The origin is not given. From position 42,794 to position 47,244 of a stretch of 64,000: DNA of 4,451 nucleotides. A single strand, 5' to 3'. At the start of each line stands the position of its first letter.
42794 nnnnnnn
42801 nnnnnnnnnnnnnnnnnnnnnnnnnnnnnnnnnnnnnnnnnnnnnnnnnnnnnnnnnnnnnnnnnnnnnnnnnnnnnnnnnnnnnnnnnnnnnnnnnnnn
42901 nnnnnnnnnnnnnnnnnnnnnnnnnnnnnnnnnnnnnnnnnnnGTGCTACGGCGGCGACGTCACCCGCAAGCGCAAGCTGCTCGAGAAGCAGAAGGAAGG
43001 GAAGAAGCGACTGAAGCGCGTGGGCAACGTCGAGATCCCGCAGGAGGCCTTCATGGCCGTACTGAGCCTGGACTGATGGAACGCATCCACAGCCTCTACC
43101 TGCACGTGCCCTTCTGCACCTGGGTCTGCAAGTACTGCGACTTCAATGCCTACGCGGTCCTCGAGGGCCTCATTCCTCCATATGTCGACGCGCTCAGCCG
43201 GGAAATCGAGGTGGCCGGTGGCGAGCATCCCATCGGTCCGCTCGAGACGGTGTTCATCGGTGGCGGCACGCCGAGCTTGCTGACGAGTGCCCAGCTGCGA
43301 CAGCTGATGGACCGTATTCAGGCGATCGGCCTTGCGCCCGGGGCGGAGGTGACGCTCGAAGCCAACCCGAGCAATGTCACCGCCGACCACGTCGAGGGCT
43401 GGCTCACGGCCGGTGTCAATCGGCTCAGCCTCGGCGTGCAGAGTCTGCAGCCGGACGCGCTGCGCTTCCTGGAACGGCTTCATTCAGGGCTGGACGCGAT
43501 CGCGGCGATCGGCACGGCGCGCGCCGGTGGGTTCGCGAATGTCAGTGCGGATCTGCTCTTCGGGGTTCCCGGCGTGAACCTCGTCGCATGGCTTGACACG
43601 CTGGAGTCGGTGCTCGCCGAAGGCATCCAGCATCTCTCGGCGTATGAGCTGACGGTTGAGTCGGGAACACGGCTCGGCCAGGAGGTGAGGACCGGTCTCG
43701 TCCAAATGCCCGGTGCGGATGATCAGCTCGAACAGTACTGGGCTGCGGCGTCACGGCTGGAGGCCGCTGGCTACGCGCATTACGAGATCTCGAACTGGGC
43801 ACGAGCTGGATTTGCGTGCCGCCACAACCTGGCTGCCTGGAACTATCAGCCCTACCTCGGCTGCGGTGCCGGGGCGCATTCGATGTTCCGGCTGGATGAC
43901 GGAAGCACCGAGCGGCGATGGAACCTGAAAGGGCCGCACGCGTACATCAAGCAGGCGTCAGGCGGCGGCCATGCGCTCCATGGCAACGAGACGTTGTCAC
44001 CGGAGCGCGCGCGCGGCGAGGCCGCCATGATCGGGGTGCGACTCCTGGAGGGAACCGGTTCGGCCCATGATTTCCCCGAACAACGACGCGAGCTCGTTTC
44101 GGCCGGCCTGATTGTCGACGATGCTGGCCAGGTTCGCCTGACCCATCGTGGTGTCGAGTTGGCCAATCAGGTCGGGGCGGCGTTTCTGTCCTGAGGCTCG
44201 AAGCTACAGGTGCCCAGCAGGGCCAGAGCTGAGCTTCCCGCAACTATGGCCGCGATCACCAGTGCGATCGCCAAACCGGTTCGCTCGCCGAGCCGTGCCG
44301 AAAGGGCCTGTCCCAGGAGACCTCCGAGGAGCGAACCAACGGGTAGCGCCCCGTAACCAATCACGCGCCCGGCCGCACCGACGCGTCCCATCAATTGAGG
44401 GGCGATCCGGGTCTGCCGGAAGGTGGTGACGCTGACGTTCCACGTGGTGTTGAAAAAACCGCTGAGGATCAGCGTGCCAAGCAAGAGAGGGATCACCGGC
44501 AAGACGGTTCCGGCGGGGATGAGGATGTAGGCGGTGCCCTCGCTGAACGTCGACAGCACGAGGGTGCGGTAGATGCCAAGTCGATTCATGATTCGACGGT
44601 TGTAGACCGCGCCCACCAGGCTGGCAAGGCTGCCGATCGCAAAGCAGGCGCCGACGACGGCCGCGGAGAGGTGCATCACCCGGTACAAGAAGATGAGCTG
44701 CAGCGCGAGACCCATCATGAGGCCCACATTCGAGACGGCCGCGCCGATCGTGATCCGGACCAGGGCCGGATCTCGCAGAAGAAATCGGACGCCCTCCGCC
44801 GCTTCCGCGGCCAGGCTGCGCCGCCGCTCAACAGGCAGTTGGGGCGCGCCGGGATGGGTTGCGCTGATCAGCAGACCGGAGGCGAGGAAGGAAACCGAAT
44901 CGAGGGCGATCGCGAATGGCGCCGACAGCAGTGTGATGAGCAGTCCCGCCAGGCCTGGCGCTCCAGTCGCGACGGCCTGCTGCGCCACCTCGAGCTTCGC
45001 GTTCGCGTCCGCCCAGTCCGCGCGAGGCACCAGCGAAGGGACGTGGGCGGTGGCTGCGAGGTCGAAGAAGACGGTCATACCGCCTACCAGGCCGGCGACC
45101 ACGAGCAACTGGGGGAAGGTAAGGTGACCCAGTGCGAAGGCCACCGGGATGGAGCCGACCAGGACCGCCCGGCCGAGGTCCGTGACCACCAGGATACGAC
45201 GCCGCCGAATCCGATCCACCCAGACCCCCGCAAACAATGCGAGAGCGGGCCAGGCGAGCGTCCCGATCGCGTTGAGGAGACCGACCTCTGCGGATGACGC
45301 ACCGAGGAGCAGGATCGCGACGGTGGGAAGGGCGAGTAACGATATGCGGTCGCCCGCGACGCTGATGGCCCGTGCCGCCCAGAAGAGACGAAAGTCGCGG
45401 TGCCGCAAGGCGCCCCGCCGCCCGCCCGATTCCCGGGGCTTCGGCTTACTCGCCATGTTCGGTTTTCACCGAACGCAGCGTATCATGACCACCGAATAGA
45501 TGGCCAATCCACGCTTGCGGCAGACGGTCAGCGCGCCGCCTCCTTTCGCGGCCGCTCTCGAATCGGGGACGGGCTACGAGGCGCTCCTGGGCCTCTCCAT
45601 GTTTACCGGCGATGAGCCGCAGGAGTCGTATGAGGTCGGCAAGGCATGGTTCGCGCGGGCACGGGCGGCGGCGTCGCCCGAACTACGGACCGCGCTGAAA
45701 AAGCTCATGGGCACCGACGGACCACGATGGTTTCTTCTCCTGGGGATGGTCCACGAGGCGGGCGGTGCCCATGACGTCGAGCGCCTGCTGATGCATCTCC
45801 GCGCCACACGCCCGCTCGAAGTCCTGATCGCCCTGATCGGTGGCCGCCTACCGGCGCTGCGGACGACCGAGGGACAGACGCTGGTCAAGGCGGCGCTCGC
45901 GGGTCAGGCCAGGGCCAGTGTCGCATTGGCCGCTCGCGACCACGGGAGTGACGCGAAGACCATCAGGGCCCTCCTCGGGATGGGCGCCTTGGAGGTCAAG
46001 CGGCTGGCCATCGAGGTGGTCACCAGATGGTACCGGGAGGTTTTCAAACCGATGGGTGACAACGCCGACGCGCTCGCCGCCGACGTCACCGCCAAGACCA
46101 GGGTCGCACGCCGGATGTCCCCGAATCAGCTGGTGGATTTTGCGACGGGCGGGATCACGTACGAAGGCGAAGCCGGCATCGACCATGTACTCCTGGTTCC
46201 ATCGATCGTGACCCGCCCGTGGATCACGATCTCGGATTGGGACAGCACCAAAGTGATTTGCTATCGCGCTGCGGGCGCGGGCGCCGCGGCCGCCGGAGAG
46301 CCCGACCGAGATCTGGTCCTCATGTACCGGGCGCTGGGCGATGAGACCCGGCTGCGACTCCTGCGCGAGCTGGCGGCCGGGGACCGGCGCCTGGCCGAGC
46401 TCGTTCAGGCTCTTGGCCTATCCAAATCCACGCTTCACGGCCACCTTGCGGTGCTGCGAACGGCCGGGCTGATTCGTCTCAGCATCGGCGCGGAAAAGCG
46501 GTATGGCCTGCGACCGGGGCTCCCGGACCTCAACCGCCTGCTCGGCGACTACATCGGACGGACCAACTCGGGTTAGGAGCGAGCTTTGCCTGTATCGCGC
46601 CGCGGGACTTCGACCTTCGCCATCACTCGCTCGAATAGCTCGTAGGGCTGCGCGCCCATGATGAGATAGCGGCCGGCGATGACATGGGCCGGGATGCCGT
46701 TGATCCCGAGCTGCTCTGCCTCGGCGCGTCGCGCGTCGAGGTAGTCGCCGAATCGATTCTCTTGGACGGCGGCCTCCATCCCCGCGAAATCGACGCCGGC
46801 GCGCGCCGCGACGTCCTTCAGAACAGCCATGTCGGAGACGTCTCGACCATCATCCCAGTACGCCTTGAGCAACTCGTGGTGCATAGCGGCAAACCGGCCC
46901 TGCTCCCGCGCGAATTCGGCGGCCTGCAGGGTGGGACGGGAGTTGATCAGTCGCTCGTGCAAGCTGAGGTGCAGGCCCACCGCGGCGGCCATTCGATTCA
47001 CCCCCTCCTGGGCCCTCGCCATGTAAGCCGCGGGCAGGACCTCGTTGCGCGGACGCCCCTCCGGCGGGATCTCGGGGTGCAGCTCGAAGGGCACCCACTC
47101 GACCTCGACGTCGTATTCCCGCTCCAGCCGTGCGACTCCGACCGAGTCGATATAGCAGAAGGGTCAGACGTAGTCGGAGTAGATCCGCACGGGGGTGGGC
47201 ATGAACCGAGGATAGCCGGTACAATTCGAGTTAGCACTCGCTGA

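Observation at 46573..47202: Unannotated selenoprotein: FrnE/DsbA-like oxidoreductase with Sec replacing the first Cys of CxxC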

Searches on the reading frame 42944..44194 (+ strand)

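Call 32: search_protein_families(library=pfam, proteins=[window:42944-44194:+], max_evalue=0.00001)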
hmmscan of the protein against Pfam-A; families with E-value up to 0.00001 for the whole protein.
window:42944-44194:+ (416 aa): 1 family
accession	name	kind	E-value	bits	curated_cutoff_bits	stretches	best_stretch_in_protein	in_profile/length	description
PF04055.27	Radical_SAM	-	3.2e-21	76.6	29.5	1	53-221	2-164/166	Radical SAM superfamily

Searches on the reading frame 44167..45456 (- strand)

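Call 32: search_protein_families(library=pfam, proteins=[window:44167-45456:-], max_evalue=0.00001)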
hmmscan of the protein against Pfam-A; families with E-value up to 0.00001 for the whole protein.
window:44167-45456:- (429 aa): 2 families
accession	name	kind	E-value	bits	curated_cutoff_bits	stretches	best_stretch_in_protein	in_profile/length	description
PF07690.21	MFS_1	-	1.5e-23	83.7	33.4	1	26-368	2-340/347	Major Facilitator Superfamily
PF05977.19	MFS_3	-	5.4e-16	58.6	27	1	17-422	7-406/524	Transmembrane secretion effector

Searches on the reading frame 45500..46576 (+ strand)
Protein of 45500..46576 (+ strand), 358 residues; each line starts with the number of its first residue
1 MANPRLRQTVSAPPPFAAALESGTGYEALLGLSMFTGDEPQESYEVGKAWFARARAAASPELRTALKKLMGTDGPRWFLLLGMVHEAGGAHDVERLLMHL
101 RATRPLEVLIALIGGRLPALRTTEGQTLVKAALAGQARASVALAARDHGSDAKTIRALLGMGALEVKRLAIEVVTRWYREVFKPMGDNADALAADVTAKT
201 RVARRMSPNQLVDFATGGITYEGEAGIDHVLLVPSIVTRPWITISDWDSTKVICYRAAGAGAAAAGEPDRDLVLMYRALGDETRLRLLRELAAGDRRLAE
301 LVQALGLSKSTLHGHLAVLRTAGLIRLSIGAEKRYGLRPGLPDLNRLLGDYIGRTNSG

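Call 32: search_protein_families(library=pfam, proteins=[window:45500-46576:+], max_evalue=0.00001)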
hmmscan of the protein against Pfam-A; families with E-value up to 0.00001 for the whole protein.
window:45500-46576:+ (358 aa): 4 families
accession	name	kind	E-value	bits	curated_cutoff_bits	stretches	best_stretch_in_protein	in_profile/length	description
PF01022.26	HTH_5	-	2.3e-10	40.6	22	1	281-325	1-45/47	Bacterial regulatory protein, arsR family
PF12840.13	HTH_20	-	2.4e-07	31.1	27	1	279-326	1-49/51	Helix-turn-helix domain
PF09339.16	HTH_IclR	-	6.6e-06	26.2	22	0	285-326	6-49/52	IclR helix-turn-helix domain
PF12802.13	MarR_2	-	9.7e-06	26.1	27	0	284-327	7-52/61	MarR family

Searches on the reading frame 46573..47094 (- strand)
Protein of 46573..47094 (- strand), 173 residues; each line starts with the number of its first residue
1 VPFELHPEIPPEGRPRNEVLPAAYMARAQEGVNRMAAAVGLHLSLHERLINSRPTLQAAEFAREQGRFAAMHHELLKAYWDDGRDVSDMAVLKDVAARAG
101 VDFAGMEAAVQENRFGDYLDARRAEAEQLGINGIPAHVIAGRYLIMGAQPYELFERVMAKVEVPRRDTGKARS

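Call 8: find_encoding_contigs(protein=window:46573-47094:-, flank=10000, max_places=6)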
Protein window:46573-47094:- (173 aa): 1 contig read that carries it; 1 place shown.
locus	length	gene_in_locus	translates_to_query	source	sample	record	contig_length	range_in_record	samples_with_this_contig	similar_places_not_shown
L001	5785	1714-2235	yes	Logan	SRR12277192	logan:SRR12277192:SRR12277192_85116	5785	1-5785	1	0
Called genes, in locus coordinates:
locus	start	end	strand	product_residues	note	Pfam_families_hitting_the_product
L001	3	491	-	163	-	?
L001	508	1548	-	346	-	PF01628:HrcA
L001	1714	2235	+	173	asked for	PF01323:DSBA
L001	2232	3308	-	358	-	PF12840:HTH_20 (weak), PF01022:HTH_5, PF09339:HTH_IclR (weak), PF12802:MarR_2 (weak)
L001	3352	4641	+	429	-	PF05977:MFS_3, PF07690:MFS_1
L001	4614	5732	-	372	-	PF04055:Radical_SAM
